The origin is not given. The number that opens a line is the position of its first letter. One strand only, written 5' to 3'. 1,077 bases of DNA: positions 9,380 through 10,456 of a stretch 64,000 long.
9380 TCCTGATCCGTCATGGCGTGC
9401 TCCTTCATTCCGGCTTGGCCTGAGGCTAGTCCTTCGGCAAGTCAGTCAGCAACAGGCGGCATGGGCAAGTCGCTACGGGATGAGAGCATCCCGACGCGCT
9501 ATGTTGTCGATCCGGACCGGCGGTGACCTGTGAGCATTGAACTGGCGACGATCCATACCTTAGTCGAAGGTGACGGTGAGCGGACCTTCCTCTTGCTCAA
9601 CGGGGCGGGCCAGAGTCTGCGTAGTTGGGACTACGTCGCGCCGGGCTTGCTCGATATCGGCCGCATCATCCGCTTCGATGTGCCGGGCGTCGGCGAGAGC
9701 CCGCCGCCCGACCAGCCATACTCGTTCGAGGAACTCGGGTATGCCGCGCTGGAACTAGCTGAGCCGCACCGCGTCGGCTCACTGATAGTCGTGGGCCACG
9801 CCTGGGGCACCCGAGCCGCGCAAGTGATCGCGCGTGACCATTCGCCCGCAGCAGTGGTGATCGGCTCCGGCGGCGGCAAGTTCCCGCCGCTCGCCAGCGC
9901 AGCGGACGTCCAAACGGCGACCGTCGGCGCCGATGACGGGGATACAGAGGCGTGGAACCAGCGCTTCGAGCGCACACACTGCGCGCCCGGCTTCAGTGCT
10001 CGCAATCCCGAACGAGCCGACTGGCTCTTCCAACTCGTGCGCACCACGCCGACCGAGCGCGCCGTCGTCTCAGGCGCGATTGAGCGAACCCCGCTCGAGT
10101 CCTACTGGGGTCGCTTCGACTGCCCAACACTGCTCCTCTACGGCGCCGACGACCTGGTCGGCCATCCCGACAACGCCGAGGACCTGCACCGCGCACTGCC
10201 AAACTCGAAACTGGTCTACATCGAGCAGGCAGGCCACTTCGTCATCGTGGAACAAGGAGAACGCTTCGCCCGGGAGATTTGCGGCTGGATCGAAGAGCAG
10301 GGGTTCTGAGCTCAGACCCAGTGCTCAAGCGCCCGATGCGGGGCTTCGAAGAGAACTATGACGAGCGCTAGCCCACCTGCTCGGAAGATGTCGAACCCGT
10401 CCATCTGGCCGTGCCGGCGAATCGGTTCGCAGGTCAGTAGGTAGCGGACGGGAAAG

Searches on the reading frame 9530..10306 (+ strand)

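Call 36: search_protein_families(library=pfam, proteins=[window:9530-10306:+], max_evalue=0.0001)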
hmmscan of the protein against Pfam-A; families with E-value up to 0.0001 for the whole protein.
window:9530-10306:+ (259 aa): 3 families
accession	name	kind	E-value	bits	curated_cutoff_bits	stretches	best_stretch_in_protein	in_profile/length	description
PF00561.26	Abhydrolase_1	-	2.6e-20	73.6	25.8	2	19-108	2-97/245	alpha/beta hydrolase fold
PF12697.13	Abhydrolase_6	-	7.7e-18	66.4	26.3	1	21-248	2-216/217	Alpha/beta hydrolase family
PF12146.15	Hydrolase_4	-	1.9e-06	27.8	27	1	21-242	8-238/239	Serine aminopeptidase, S33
